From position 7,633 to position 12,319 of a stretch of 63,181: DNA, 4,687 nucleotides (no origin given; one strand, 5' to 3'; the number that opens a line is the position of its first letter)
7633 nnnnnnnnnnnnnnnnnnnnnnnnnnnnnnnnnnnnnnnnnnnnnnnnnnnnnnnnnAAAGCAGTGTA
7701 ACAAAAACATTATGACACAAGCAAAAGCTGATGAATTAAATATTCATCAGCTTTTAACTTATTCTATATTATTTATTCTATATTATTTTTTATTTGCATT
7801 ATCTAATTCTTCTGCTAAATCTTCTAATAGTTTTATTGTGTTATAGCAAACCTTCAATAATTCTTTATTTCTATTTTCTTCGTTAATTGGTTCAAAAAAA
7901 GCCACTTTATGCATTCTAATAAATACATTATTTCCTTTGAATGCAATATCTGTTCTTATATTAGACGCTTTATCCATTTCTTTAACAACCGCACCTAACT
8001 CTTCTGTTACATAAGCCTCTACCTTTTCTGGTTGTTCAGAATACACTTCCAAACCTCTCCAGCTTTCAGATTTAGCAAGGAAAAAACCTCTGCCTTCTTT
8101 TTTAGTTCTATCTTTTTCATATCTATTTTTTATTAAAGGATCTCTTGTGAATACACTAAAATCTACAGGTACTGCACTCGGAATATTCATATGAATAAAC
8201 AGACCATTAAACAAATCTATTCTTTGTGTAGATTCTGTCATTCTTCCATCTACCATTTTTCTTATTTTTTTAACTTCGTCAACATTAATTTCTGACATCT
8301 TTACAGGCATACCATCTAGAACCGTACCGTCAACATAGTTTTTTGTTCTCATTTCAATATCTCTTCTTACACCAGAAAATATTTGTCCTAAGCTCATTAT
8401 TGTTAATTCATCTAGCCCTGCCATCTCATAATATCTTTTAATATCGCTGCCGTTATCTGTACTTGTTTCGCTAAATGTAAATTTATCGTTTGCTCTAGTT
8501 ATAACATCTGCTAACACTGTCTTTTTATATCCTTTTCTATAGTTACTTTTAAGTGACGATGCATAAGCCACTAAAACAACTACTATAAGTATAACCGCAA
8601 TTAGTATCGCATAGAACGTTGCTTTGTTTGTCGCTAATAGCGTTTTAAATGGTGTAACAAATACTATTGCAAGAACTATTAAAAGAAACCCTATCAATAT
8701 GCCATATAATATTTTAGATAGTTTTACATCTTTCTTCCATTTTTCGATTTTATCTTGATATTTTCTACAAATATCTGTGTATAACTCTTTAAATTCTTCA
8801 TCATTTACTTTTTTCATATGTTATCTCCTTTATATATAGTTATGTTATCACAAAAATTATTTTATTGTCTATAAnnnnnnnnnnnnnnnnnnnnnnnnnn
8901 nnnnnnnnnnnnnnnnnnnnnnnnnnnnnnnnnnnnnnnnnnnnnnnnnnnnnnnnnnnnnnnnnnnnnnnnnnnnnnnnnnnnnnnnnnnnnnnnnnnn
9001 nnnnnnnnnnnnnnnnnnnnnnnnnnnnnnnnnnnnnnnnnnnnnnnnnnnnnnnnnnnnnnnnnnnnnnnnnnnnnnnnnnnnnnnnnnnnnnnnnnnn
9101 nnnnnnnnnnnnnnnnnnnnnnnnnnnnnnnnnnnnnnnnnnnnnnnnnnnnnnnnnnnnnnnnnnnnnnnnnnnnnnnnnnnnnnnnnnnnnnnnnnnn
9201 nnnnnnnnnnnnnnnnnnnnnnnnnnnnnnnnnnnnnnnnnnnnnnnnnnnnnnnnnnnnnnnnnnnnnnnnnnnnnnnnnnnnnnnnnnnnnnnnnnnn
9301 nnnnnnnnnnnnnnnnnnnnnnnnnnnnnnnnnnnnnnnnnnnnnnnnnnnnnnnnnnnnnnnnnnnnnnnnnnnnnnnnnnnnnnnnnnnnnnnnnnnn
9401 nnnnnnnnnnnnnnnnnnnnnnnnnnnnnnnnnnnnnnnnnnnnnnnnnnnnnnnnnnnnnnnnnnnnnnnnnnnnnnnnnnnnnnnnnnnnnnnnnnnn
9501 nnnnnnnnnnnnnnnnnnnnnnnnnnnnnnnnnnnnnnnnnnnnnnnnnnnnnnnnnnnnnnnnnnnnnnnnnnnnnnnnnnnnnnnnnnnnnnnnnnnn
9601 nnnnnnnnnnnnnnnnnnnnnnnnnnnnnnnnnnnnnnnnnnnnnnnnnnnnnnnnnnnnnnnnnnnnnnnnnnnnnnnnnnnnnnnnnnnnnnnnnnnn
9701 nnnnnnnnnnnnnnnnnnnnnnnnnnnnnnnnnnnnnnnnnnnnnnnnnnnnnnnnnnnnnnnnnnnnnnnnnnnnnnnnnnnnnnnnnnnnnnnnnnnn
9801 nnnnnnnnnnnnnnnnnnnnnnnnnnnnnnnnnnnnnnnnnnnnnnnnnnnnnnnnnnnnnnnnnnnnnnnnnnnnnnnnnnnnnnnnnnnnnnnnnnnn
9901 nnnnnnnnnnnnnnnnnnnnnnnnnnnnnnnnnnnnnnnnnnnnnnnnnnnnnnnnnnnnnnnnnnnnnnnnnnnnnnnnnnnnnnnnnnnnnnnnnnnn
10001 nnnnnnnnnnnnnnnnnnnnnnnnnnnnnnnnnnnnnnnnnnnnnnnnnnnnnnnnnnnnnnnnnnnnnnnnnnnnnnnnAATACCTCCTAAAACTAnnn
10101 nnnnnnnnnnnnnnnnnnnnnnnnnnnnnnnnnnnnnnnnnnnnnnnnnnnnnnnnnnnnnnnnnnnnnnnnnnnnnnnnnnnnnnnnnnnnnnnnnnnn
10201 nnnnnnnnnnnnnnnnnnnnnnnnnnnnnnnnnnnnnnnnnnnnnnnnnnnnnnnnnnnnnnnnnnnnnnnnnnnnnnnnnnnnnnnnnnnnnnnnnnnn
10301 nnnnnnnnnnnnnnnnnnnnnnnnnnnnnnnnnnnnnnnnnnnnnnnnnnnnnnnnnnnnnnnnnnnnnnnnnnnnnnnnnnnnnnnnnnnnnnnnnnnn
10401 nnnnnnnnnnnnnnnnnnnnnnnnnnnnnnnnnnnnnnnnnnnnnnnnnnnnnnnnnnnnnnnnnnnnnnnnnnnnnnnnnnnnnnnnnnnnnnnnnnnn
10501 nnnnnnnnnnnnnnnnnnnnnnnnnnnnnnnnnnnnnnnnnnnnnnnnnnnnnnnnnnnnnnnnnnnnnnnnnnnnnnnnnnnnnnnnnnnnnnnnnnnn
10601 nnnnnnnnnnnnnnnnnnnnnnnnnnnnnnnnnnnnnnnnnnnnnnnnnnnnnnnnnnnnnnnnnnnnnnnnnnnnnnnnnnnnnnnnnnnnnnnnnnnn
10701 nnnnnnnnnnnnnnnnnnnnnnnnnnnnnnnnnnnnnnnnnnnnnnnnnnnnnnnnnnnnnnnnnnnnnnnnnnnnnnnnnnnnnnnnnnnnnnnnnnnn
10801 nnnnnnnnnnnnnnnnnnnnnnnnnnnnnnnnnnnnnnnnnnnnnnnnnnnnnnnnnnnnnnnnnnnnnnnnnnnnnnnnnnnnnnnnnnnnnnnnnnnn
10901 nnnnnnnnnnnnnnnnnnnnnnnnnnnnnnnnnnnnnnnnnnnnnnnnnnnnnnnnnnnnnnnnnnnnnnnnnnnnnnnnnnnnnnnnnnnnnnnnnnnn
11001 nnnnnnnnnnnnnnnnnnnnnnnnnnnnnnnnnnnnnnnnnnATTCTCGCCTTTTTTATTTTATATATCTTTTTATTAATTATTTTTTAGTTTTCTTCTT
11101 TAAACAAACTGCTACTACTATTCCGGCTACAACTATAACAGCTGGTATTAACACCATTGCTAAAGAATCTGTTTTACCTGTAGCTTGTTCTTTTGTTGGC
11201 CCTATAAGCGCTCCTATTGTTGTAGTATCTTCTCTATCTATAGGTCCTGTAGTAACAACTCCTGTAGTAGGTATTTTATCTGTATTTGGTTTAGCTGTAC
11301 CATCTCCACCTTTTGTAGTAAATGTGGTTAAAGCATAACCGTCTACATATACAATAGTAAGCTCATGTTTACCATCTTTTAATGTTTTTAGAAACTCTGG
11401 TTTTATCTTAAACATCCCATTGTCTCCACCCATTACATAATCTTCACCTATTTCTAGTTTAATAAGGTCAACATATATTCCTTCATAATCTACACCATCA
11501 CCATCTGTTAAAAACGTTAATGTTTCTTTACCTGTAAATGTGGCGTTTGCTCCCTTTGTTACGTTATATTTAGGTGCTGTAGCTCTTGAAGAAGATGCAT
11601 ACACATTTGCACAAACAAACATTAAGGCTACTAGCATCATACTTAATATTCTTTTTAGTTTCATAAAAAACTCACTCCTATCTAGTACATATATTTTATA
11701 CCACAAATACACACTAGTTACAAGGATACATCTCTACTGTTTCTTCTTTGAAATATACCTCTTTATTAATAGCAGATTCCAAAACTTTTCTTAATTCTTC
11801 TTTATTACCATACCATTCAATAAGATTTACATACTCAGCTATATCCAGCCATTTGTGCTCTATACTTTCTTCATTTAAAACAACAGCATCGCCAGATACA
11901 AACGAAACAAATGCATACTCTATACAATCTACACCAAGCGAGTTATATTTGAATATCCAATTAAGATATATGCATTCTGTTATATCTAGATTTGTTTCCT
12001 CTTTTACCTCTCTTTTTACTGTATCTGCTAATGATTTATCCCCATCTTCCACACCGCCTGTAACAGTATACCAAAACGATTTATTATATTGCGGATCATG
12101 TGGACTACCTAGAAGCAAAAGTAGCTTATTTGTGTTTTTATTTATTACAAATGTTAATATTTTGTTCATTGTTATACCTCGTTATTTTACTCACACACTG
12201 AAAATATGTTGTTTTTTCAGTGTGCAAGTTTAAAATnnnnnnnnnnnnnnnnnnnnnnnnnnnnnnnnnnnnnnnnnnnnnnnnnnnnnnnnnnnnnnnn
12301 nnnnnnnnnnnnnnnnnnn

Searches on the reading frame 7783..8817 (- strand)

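Call 36: search_protein_families(library=pfam, proteins=[window:7783-8817:-], max_evalue=0.001)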
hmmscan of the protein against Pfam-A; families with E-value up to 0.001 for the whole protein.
window:7783-8817:- (344 aa): 3 families
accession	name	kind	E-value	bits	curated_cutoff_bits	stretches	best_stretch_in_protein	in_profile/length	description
PF11335.13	DUF3137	-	9.1e-10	39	26.1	1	202-339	2-138/139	Protein of unknown function (DUF3137)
PF20990.2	DUF2207_C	-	0.00023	21.4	33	1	5-87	103-185/247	Predicted membrane protein (DUF2207) C-terminal domain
PF00689.26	Cation_ATPase_C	-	0.0004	20.7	27.3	1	24-84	108-168/175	Cation transporting ATPase, C-terminus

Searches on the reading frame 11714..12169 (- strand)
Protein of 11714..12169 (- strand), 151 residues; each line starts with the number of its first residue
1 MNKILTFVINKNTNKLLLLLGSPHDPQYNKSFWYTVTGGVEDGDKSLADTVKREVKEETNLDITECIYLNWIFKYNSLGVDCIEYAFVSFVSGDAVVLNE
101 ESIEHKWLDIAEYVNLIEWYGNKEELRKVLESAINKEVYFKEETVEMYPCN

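Call 36: search_protein_families(library=pfam, proteins=[window:11714-12169:-], max_evalue=0.001)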
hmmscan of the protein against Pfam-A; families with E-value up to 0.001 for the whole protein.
window:11714-12169:- (151 aa): 1 family
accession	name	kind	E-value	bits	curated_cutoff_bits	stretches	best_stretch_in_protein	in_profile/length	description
PF00293.34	NUDIX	-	2.3e-11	44.3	21.1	1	7-120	9-124/134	NUDIX domain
